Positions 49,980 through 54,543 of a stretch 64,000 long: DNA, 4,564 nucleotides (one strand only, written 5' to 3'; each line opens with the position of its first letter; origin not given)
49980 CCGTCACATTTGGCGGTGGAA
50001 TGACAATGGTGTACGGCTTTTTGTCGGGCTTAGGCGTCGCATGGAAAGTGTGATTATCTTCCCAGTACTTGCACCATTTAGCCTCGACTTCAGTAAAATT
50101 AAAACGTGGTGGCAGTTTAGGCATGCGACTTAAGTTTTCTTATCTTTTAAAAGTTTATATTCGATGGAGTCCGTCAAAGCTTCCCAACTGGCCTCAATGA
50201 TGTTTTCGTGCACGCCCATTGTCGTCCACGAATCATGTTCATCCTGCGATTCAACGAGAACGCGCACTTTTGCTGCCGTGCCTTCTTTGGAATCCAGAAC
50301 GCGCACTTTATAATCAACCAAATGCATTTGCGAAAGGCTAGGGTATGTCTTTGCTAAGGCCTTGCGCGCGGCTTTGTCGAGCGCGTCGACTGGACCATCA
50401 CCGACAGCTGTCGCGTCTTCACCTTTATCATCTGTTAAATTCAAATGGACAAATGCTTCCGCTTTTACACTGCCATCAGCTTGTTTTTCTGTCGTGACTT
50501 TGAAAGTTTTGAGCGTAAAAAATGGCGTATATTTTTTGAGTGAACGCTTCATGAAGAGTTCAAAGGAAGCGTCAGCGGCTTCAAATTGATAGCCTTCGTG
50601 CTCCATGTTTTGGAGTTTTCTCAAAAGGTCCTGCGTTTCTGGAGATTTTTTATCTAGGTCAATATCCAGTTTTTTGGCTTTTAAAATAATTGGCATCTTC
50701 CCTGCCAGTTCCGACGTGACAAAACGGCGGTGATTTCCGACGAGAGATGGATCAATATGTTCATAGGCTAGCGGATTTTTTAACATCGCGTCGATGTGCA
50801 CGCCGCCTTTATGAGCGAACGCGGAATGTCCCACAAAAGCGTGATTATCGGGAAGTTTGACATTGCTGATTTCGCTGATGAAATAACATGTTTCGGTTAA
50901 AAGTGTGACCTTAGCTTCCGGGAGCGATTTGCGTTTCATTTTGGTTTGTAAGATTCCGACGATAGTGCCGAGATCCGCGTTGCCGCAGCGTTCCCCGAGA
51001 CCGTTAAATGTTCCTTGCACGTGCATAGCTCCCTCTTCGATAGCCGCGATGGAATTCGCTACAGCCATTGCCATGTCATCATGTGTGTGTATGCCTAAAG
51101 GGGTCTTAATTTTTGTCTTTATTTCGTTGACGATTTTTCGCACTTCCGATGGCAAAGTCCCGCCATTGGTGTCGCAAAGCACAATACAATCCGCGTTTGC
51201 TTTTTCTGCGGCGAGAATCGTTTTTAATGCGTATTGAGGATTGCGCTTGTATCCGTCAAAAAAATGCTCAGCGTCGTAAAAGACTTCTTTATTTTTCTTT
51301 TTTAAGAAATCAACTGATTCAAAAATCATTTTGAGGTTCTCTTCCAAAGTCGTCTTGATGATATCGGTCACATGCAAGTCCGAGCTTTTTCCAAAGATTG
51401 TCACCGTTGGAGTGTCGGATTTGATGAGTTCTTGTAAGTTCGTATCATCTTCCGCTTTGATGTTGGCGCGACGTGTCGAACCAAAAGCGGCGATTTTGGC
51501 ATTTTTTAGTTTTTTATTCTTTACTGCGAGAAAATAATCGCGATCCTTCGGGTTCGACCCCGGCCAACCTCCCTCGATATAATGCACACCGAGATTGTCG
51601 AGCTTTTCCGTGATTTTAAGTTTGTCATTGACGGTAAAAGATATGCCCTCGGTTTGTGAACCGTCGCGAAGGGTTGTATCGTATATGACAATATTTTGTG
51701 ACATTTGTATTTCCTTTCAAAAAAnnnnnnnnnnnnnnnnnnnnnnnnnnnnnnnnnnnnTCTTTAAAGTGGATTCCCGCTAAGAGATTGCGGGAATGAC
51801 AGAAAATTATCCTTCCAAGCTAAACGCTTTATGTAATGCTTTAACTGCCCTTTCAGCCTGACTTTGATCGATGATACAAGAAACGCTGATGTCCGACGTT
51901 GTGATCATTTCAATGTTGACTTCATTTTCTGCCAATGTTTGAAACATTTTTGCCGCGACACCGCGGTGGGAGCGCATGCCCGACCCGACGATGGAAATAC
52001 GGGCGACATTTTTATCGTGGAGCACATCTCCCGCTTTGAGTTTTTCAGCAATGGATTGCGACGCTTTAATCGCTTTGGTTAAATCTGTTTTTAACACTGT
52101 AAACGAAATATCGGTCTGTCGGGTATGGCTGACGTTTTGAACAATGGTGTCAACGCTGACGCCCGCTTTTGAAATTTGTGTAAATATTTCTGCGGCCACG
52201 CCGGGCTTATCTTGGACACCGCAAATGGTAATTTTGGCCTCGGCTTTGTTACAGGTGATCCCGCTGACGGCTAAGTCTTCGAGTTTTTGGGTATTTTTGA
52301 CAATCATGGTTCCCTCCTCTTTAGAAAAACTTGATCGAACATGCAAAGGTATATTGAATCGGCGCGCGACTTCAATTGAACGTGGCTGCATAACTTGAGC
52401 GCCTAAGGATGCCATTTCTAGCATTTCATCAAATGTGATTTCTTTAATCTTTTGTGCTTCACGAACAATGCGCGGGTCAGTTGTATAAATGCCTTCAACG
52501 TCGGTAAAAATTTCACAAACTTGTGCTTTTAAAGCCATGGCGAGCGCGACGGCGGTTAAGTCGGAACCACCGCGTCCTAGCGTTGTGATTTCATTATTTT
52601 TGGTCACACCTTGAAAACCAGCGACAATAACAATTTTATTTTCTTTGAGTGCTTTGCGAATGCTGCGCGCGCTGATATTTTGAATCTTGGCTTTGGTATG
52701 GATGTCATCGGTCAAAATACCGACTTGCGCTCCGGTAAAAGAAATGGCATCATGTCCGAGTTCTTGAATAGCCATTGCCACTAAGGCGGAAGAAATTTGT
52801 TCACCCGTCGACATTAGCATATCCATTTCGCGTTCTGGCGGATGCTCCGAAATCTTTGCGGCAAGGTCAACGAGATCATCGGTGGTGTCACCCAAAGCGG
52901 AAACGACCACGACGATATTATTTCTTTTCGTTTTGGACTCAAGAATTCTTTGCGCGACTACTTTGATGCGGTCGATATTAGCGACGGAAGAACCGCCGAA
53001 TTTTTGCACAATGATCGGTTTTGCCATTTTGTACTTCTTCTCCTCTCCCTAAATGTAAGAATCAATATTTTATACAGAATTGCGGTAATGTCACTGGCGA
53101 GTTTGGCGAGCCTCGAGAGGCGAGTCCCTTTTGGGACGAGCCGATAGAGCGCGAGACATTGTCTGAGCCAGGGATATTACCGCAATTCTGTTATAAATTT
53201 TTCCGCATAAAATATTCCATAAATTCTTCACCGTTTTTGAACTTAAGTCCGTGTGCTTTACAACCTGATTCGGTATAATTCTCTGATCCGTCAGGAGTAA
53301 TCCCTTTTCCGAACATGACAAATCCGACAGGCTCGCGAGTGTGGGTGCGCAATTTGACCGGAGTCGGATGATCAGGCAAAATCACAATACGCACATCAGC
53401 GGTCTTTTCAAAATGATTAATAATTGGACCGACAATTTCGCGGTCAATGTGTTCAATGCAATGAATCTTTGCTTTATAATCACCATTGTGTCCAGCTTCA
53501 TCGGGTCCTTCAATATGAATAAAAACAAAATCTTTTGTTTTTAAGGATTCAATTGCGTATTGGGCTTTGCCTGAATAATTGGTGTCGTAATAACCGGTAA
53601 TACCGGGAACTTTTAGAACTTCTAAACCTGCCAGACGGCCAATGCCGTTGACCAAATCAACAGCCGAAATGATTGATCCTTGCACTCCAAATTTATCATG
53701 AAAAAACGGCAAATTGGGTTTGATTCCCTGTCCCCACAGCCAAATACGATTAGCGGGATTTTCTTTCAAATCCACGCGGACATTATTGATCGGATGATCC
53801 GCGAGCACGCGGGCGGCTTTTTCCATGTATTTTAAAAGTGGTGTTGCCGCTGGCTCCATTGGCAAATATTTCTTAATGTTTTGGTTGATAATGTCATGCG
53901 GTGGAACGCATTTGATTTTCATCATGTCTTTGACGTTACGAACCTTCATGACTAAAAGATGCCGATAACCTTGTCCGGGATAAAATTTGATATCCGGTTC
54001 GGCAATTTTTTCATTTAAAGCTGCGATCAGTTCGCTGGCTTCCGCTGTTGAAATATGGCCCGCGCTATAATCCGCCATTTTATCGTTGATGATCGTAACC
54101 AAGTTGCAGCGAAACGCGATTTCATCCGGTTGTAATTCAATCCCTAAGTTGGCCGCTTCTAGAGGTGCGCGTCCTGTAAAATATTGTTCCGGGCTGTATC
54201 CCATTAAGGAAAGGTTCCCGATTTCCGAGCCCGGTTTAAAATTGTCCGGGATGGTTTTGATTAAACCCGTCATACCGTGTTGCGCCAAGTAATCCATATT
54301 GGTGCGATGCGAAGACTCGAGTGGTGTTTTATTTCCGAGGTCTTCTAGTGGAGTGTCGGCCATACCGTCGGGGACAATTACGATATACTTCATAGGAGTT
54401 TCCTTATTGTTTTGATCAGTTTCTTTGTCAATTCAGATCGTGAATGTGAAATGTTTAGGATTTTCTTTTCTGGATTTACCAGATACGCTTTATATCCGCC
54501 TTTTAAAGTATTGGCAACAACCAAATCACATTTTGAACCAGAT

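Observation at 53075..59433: Family C intergenic palindromes: conserved core, completely different terminal inverted repeats, each abutting a stop codon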

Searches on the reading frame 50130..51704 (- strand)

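Call 16: search_protein_families(library=pfam, proteins=[window:50130-51704:-])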
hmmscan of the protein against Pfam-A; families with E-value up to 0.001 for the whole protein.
window:50130-51704:- (524 aa): 3 families
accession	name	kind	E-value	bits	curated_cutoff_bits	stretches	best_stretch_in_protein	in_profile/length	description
PF00682.25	HMGL-like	-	1.1e-51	176.2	29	1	5-256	2-243/260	HMGL-like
PF08502.15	LeuA_dimer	-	3.6e-27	95.3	24.9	1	376-517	2-130/131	LeuA allosteric (dimerisation) domain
PF22617.1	HCS_D2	-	6.8e-16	58.9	27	1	291-367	2-77/82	Homocitrate synthase post-HMGL domain-like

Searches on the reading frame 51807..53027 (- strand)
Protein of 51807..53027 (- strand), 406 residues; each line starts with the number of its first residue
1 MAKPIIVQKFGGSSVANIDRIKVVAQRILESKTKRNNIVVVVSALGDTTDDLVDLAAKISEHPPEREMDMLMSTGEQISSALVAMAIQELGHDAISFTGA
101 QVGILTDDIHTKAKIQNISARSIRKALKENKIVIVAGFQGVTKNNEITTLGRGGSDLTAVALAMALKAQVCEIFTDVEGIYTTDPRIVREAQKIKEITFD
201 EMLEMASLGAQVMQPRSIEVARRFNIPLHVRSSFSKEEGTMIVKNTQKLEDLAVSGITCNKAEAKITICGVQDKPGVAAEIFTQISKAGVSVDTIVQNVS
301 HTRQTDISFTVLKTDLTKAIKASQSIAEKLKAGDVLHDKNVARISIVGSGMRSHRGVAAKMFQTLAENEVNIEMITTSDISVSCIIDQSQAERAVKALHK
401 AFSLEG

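Call 16: search_protein_families(library=pfam, proteins=[window:51807-53027:-])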
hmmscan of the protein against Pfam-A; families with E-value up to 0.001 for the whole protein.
window:51807-53027:- (406 aa): 5 families
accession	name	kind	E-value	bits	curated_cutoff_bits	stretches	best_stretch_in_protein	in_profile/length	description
PF00696.33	AA_kinase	-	1.9e-52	178.8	24.9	1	5-232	2-234/234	Amino acid kinase family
PF22468.2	ACT_9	-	4.6e-37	126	27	2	344-402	1-61/61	ACT domain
PF13840.12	ACT_7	-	1.6e-20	73.1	27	1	338-400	3-65/65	ACT domain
PF01842.31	ACT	-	5.9e-17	61.5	27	2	267-315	3-50/66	ACT domain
PF13740.12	ACT_6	-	0.00013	22.2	23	0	266-303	5-41/76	ACT domain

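Call 44: find_encoding_contigs(protein=window:51807-53027:-, flank=10000, max_places=10)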
Protein window:51807-53027:- (406 aa): no gene with exactly this product is on record in the collection.
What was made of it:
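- Tried and rejected: An exact look-up of the window's lysC found nothing on record (call 44).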

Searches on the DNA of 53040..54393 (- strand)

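Call 52: search_rna_families(sources=[L030], threshold=gathering)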
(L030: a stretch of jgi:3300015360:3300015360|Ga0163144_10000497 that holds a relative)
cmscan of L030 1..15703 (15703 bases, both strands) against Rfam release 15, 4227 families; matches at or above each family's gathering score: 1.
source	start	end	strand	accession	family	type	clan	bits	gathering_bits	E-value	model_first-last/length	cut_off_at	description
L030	980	1053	+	RF00005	tRNA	Gene; tRNA;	CL00001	61.2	29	2e-11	1-71/71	no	tRNA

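Call 53: search_rna_families(source=window, start=53040, end=53230, threshold=evalue, max_evalue=10)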
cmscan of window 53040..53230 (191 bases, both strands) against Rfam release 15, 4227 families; matches with E-value up to 10: 1.
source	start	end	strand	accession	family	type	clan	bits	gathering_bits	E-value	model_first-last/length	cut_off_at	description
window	53152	53230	-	RF00645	MIR169_2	Gene; miRNA;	CL00098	11.2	50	5.5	38-118/118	5'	MIR169_2 microRNA precursor family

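Call 78: build_rna_model(alignment_id=A4)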
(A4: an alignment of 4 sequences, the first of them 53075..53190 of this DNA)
Model R1 built from alignment A4 (4 sequences, 150 columns); structure: RNAalifold consensus.
model positions 113; base pairs 37; branch points 2; effective number of sequences 0.96; information 0.589 bits per position. Calibrated on 0.2 Mb of random sequence (short: E-values are rough).
structure used (alignment columns):
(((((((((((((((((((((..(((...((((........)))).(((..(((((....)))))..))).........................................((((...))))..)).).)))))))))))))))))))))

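Call 79: search_with_rna_model(model_id=R1, sources=[window, L012, L015, L021, L022, L029, L030, L033, L034, L035], max_evalue=10)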
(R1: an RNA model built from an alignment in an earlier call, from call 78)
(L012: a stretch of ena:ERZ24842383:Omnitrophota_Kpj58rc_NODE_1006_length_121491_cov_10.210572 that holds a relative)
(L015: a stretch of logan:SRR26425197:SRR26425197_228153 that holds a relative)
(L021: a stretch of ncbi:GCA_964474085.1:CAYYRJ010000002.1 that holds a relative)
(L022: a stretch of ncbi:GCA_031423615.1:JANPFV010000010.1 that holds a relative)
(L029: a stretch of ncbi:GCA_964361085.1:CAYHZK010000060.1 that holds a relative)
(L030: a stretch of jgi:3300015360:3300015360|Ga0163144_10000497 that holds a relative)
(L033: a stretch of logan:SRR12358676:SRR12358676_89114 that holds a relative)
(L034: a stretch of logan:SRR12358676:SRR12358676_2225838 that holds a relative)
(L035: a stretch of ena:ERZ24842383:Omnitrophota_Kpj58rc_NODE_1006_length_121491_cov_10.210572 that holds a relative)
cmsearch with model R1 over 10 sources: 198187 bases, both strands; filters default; matches with E-value up to 10: 6.
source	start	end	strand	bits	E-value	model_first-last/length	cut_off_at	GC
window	53074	53191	+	121.3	9.5e-26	1-113/113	no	0.54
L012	11211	11328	+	110.3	3.6e-23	1-113/113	no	0.55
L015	1914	2058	-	101.4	4.4e-21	1-113/113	no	0.48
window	59337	59433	-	87.8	6.7e-18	1-113/113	no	0.49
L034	4718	4770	-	39.8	1.2e-06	61-113/113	5'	0.51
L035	13197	13302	-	22.9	0.011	1-113/113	no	0.42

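Call 82: search_with_rna_model(model_id=R1, source=window, filters=off, max_evalue=10, show_alignments=4)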
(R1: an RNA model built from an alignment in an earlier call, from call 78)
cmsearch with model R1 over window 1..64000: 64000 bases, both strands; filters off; matches with E-value up to 10: 14.
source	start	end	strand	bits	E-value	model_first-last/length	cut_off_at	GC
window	53074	53191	+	121.2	3.1e-26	1-113/113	no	0.54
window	59337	59433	-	87.8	2.2e-18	1-113/113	no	0.49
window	53074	53191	-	37.2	1.6e-06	1-113/113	no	0.54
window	59337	59433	+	31.3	3.8e-05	1-113/113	no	0.49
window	59544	59594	+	11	2.2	1-113/113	no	0.41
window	61681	61735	-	10.4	3.2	1-113/113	no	0.35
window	9327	9406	+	10.4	3.2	1-113/113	no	0.35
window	9327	9406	-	9.9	4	1-113/113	no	0.35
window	37934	37986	+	9.4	5.4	1-113/113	no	0.45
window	8386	8432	+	9.2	5.8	1-113/113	no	0.32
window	53499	53599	+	9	6.6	1-113/113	no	0.35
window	61629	61695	+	8.8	7.5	1-113/113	no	0.34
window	5802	5837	-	8.4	9.1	1-113/113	no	0.39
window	55680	55710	+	8.3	9.5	1-113/113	no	0.52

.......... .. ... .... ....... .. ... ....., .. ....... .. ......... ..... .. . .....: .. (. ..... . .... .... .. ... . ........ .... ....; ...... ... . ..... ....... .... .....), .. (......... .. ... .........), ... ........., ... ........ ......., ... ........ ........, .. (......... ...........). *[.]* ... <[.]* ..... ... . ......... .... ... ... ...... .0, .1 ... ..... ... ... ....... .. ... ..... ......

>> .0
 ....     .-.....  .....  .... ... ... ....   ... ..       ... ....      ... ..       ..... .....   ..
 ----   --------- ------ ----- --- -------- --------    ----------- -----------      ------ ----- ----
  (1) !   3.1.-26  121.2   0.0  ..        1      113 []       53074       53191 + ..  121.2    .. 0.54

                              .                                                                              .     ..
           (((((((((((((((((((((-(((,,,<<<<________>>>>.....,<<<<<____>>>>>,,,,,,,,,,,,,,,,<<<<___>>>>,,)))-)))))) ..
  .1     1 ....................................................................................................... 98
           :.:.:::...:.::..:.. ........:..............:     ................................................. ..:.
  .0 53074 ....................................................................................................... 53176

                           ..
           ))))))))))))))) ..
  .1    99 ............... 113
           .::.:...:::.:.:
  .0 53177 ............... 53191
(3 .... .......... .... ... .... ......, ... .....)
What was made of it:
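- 53075..53190 (+): Family C copy 1 (el1), 116 nt. The block A to block B order reads on the + strand, which is antisense to the flanking minus-strand genes. Covariance model R1 scores it 121 bits, E 3e-26 (call 82).
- The exhaustive covariance-model search found no third copy in the 64 kb (call 82).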
